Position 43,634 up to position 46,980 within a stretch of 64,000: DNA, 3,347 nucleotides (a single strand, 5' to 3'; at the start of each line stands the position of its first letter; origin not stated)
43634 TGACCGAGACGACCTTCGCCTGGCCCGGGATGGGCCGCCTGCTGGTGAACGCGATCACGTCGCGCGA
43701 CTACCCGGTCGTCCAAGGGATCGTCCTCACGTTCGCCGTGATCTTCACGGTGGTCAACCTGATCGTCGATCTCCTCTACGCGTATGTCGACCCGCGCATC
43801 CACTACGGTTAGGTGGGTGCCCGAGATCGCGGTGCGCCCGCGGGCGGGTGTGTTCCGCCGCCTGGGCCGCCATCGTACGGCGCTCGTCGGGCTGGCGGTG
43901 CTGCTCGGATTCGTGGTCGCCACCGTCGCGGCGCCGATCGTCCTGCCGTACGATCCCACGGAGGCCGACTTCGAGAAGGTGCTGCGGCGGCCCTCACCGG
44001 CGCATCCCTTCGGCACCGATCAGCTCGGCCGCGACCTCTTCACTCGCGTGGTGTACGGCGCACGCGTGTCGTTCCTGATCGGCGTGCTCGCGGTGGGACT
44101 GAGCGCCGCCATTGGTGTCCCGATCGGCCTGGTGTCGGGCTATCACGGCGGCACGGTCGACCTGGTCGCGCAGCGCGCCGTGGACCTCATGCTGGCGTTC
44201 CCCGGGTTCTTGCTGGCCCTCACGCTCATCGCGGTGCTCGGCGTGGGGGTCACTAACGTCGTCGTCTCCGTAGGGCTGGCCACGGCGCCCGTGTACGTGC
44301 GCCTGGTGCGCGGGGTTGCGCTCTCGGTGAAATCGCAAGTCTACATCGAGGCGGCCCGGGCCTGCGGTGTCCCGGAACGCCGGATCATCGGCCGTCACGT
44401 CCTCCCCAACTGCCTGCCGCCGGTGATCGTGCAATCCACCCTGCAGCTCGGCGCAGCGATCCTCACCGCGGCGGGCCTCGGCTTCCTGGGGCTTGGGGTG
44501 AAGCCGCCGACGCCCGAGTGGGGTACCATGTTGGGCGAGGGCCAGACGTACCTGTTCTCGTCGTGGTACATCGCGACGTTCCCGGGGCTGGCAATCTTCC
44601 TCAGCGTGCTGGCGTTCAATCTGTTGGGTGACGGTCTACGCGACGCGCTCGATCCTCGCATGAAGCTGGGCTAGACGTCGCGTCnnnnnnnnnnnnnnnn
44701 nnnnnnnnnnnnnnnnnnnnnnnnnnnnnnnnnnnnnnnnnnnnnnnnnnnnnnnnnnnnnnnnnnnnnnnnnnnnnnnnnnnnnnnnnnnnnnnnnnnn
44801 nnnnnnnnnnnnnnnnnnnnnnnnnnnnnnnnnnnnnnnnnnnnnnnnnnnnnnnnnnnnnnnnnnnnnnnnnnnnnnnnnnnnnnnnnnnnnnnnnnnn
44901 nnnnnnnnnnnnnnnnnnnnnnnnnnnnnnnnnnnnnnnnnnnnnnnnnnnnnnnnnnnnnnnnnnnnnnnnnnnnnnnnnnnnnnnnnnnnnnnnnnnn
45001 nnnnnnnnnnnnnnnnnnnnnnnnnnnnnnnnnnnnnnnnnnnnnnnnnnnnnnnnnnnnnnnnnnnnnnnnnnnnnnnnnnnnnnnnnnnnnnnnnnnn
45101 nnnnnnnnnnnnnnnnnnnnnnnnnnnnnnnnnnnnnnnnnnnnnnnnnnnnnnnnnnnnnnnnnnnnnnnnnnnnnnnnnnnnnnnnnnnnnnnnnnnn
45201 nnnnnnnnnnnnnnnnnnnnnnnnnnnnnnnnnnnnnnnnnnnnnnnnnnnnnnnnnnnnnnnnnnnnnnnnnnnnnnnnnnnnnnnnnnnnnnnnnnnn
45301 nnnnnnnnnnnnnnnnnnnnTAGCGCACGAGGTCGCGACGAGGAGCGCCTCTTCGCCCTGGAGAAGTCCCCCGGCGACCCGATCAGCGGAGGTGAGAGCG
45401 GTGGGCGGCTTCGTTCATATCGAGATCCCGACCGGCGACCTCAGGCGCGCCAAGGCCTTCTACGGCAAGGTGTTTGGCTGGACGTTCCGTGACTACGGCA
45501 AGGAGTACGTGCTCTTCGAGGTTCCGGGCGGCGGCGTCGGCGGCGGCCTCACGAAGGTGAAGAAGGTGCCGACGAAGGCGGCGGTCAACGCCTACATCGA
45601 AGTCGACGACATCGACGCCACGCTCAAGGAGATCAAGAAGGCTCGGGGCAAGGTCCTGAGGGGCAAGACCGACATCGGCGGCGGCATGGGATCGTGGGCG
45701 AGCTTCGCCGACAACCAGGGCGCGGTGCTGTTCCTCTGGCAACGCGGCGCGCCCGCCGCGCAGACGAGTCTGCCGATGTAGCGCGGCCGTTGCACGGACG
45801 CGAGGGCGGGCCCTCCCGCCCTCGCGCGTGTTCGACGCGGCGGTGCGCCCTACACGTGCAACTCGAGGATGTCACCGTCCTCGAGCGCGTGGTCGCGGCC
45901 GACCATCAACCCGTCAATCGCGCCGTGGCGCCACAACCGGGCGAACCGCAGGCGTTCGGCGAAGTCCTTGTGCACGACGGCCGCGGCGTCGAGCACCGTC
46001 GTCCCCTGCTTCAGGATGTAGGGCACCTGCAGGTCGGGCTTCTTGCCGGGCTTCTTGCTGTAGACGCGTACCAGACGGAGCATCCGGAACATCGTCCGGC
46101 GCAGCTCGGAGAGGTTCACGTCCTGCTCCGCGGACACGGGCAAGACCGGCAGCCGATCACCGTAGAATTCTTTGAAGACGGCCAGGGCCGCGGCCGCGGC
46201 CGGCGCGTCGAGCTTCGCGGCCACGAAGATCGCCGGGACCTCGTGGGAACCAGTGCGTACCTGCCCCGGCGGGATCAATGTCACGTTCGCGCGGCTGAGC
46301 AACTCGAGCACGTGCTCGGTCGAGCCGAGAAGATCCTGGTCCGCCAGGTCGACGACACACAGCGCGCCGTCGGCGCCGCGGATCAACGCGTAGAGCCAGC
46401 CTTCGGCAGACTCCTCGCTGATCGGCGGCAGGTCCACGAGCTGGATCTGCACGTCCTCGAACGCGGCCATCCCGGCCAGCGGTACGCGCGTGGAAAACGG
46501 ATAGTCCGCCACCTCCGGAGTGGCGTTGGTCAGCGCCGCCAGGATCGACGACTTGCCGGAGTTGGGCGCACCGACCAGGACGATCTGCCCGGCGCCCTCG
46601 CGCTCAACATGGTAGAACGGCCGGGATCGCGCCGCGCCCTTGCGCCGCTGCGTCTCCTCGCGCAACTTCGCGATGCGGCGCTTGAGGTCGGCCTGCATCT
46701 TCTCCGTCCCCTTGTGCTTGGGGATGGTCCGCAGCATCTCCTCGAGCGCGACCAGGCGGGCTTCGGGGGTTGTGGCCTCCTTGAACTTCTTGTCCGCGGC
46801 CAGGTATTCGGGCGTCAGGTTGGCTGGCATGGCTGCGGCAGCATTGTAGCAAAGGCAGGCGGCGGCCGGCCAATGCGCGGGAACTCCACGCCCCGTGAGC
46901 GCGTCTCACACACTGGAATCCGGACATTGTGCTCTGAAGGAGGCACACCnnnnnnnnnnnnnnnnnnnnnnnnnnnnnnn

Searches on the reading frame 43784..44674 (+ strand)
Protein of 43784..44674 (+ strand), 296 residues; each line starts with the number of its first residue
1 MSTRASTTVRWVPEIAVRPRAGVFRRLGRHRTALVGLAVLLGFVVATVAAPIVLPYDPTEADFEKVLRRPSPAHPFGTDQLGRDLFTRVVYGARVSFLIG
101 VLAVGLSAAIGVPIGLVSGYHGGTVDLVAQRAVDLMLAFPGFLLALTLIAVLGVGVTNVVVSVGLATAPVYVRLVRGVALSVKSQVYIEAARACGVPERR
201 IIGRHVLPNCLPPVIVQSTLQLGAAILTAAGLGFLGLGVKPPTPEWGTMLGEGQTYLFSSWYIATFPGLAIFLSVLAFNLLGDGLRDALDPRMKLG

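Call 7: search_protein_families(library=pfam, proteins=[window:43784-44674:+], max_evalue=0.01)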
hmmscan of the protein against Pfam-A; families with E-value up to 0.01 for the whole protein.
window:43784-44674:+ (296 aa): 2 families
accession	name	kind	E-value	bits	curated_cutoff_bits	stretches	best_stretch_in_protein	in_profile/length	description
PF00528.27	BPD_transp_1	-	5.6e-35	121.2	26.4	1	111-294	1-183/184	Binding-protein-dependent transport system inner membrane component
PF12911.12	OppC_N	-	2.1e-09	37.5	23.9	1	23-64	6-47/53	N-terminal TM domain of oligopeptide transport permease C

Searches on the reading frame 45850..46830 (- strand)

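Call 7: search_protein_families(library=pfam, proteins=[window:45850-46830:-], max_evalue=0.01)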
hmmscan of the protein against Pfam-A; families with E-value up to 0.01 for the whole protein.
window:45850-46830:- (326 aa): 7 families
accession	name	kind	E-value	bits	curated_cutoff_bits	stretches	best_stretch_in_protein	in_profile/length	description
PF01926.29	MMR_HSR1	-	1.5e-16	60.9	21.9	1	82-180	1-102/113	50S ribosome-binding GTPase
PF02824.27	TGS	-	4.5e-13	49.5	22.2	1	254-324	1-58/60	TGS domain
PF02421.24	FeoB_N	-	8.4e-09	35.6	27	1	82-137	2-57/156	Ferrous iron transport protein B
PF00009.33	GTP_EFTU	-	0.002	18.2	26.5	0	150-186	90-125/188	Elongation factor Tu GTP binding domain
PF00350.29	Dynamin_N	-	0.003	18.1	27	0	83-103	1-21/168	Dynamin family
PF13401.12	AAA_22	-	0.0049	17.6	27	0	78-180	3-107/130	AAA domain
PF16897.10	MMR_HSR1_Xtn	-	0.0064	16.9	35.2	0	198-253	56-106/106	C-terminal region of MMR_HSR1 domain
